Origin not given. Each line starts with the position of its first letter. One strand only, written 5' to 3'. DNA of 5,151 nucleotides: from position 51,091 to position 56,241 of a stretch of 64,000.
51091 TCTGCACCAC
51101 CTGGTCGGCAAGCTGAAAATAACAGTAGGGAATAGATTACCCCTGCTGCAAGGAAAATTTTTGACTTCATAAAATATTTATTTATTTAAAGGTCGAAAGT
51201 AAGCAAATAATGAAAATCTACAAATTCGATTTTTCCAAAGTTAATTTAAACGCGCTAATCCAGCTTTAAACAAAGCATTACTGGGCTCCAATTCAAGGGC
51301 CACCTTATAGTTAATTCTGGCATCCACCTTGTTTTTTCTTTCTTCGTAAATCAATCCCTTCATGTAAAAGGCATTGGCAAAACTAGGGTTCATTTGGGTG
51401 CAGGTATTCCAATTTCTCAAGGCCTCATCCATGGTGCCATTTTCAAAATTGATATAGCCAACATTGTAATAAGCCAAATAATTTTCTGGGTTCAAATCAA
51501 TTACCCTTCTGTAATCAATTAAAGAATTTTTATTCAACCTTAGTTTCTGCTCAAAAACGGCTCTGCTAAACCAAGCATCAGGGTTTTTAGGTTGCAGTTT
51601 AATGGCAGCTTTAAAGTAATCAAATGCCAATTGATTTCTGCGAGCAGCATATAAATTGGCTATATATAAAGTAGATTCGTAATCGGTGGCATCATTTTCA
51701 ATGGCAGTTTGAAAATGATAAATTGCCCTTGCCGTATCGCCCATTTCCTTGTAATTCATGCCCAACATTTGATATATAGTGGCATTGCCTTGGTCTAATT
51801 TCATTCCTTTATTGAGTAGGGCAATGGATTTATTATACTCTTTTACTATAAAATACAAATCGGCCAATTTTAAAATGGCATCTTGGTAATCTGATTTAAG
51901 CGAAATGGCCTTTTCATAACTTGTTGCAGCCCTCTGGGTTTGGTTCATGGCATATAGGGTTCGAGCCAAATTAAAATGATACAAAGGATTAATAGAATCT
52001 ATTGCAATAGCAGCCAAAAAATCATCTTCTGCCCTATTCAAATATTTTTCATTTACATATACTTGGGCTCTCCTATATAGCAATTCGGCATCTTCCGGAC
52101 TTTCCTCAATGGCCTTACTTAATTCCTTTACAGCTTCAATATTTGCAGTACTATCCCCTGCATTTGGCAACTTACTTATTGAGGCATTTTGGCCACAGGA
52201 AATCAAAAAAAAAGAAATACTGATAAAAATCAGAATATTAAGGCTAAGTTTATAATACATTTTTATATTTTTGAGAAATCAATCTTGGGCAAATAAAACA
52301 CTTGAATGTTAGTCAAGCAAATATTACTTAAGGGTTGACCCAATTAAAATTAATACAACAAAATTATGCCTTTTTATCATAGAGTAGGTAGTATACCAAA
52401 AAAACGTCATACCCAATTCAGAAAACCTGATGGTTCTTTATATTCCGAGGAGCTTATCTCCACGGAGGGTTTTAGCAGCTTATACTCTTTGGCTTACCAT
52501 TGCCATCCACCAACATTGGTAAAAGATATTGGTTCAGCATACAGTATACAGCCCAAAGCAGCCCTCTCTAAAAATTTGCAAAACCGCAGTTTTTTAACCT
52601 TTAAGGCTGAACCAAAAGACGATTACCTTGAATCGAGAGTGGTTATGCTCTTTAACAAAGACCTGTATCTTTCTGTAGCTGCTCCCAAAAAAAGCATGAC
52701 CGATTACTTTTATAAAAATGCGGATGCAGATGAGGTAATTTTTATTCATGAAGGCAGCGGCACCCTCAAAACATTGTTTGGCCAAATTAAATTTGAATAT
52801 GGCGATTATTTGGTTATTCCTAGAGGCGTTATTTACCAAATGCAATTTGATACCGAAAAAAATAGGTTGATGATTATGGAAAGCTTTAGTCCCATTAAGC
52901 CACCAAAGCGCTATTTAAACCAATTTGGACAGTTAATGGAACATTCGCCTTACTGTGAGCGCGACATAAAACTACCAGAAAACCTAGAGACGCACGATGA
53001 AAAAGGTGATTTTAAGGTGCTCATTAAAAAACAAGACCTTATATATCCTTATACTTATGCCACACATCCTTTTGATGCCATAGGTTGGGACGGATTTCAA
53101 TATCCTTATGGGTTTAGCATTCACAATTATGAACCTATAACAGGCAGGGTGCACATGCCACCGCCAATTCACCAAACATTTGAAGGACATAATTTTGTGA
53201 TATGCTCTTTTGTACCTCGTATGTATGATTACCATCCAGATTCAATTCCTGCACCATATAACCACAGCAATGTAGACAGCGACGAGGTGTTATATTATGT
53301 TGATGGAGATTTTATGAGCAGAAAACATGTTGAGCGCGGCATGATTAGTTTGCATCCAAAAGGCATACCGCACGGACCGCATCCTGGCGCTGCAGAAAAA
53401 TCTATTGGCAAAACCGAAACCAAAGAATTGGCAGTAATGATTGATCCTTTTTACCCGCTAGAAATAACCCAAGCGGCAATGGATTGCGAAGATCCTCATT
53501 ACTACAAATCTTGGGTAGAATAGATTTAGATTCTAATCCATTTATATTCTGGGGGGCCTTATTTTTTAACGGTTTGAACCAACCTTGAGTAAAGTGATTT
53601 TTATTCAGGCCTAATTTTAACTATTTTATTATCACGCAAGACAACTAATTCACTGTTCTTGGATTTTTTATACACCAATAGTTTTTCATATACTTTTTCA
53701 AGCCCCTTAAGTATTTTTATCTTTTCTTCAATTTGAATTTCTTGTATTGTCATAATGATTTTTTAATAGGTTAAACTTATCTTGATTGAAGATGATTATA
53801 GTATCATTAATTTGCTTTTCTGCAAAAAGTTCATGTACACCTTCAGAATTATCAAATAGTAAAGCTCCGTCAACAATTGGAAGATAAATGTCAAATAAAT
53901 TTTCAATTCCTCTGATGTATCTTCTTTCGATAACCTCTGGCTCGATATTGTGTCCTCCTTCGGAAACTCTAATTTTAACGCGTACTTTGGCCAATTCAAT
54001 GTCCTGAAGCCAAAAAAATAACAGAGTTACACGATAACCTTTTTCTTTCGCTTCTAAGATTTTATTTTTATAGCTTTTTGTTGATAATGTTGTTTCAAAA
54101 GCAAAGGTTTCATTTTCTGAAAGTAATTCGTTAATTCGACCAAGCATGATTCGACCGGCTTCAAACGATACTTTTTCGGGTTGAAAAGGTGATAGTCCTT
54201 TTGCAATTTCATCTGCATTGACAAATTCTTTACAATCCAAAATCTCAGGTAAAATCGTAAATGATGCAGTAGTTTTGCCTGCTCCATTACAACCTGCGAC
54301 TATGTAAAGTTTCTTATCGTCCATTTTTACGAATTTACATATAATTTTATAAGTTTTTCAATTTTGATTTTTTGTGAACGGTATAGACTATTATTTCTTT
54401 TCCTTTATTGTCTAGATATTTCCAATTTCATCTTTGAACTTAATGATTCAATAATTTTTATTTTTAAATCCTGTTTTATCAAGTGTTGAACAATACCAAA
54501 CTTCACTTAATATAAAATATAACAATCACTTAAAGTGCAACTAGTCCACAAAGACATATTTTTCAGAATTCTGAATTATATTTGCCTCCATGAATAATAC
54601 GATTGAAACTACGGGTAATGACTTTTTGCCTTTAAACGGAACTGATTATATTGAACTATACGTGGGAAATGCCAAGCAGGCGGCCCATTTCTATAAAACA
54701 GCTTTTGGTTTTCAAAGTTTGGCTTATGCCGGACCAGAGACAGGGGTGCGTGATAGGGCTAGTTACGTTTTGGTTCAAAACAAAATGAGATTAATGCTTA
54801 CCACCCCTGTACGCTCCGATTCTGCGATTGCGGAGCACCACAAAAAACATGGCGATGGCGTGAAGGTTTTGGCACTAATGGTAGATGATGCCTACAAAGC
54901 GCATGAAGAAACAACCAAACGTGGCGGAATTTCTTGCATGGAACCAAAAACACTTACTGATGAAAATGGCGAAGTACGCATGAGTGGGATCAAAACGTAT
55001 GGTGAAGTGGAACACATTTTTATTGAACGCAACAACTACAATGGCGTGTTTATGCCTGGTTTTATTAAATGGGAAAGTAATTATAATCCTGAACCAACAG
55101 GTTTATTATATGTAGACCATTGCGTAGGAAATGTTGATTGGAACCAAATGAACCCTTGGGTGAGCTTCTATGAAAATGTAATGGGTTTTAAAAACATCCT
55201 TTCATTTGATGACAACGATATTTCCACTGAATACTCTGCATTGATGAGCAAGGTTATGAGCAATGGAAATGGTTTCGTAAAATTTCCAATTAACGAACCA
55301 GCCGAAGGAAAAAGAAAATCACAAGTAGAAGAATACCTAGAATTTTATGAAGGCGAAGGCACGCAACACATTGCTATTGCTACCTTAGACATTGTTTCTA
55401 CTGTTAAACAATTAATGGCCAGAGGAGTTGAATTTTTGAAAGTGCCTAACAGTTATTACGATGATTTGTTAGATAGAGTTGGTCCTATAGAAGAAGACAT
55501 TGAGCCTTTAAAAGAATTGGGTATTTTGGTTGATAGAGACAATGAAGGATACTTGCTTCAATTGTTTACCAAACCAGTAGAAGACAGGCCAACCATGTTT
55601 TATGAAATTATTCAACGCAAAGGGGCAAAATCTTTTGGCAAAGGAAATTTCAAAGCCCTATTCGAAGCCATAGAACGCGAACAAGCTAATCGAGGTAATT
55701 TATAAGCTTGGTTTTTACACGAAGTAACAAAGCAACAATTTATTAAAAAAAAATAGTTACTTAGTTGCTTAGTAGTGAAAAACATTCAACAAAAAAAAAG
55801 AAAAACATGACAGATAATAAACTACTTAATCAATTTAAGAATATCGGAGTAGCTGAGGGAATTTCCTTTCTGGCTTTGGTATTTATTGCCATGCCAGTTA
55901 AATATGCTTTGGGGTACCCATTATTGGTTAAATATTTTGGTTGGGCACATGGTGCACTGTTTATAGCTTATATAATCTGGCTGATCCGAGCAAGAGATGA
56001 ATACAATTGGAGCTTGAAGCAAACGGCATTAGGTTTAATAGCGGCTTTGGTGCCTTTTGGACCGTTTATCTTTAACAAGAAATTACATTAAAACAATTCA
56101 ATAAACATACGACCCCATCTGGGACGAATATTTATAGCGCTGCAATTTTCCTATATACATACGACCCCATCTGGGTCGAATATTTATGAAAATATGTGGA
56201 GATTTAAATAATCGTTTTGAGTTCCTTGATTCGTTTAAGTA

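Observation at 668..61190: Strongly over-represented DNA word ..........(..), family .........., in intergenic DNA and in several reading frames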

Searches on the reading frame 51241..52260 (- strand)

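Call 30: search_protein_families(library=pfam, proteins=[window:51241-52260:-])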
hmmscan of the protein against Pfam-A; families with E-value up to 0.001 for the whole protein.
window:51241-52260:- (339 aa): 20 families
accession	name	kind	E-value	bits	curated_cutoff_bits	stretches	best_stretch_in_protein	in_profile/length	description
PF13414.12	TPR_11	-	6e-32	109.5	26.8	2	101-137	3-39/42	TPR repeat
PF13431.12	TPR_17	-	6.9e-31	104.4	24.4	1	250-281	2-33/34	Tetratricopeptide repeat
PF07719.23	TPR_2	-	7.9e-31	104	27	1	93-123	2-32/34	Tetratricopeptide repeat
PF13181.12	TPR_8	-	1.5e-24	84.4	25.7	0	95-124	4-33/34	Tetratricopeptide repeat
PF00515.34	TPR_1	-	4e-24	83.8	27.8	0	94-125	3-34/34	Tetratricopeptide repeat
PF13432.12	TPR_16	-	1e-23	83.8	32.7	1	165-227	2-65/65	Tetratricopeptide repeat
PF14559.12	TPR_19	-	4.7e-18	65.7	25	1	102-165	1-63/68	Tetratricopeptide repeat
PF13428.12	TPR_14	-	1.6e-15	56.5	23.5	0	201-234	9-42/44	Tetratricopeptide repeat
PF23914.1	TPR_CcmH_CycH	-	1.5e-13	51.3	42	2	98-186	56-147/158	Cytochrome c-type biogenesis protein H TPR domain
PF13424.12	TPR_12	-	3.2e-12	46.9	30.1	1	129-189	5-74/77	Tetratricopeptide repeat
PF13174.12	TPR_6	-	2e-10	41.1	26.3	0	165-189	5-29/33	Tetratricopeptide repeat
PF13371.12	TPR_9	-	4.7e-10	39.8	35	0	206-259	8-61/73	Tetratricopeptide repeat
PF25063.1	ARM_TT21_C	-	1.4e-08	35.3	35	0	267-326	101-160/209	Tetratricopeptide repeat protein 21 C-terminal ARM domain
PF14561.12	TPR_20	-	1.2e-05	25.9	25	0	40-88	4-52/90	Tetratricopeptide repeat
PF13429.12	TPR_15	-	1.9e-05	24.7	26.2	0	92-202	146-256/280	Tetratricopeptide repeat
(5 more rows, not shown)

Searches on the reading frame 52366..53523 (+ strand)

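Call 30: search_protein_families(library=pfam, proteins=[window:52366-53523:+])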
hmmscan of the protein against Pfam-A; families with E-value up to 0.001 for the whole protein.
window:52366-53523:+ (385 aa): 2 families
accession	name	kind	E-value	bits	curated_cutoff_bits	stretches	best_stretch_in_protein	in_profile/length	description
PF20510.4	HgmA_N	-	9.8e-13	48.5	20.2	1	106-250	131-271/273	Homogentisate 1,2-dioxygenase N-terminal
PF07883.17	Cupin_2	-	0.00021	21.4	27.2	0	119-167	17-63/70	Cupin domain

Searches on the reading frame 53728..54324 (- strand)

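Call 30: search_protein_families(library=pfam, proteins=[window:53728-54324:-])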
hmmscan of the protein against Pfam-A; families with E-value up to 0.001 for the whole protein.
window:53728-54324:- (198 aa): 2 families
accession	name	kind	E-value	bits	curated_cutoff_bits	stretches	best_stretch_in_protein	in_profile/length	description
PF06414.18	Zeta_toxin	-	7.1e-09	35.8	22.3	1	4-139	16-166/199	Zeta toxin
PF13671.12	AAA_33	-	0.00021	22.1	27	1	6-127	1-126/143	AAA domain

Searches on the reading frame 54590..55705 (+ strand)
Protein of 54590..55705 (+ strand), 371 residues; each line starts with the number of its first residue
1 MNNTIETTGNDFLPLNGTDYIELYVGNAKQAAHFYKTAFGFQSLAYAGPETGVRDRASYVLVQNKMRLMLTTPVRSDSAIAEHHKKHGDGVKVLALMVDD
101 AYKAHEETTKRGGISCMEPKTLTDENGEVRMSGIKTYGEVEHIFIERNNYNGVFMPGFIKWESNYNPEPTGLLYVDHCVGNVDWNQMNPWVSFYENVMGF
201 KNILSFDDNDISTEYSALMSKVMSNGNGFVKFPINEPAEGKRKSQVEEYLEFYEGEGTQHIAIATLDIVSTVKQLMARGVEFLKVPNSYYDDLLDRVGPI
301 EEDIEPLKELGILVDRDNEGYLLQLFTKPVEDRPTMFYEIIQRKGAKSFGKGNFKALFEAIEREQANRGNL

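Call 30: search_protein_families(library=pfam, proteins=[window:54590-55705:+])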
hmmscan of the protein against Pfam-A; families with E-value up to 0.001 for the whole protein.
window:54590-55705:+ (371 aa): 4 families
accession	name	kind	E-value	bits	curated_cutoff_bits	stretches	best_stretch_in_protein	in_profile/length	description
PF00903.31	Glyoxalase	-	1.4e-21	77.6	20.6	2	185-297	10-110/121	Glyoxalase/Bleomycin resistance protein/Dioxygenase superfamily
PF13669.12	Glyoxalase_4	-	2.9e-11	44.1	27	1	21-114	3-92/109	Glyoxalase/Bleomycin resistance protein/Dioxygenase superfamily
PF13468.12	Glyoxalase_3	-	4.2e-06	27.4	25.1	0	8-168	37-143/176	Glyoxalase-like domain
PF14696.12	Glyoxalase_5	-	8.4e-05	23.2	27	1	15-148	7-127/139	Hydroxyphenylpyruvate dioxygenase, HPPD, N-terminal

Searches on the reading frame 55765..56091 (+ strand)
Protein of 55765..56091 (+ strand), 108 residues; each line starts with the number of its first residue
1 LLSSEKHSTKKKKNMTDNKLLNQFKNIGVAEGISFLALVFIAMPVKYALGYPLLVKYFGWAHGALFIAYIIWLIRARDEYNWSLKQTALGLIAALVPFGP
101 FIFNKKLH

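Call 30: search_protein_families(library=pfam, proteins=[window:55765-56091:+])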
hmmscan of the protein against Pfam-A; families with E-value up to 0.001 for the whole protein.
window:55765-56091:+ (108 aa): 1 family
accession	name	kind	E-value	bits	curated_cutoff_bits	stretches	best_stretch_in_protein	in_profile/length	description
PF12823.12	DUF3817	-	2.5e-26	92.7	27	1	22-107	2-83/85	Domain of unknown function (DUF3817)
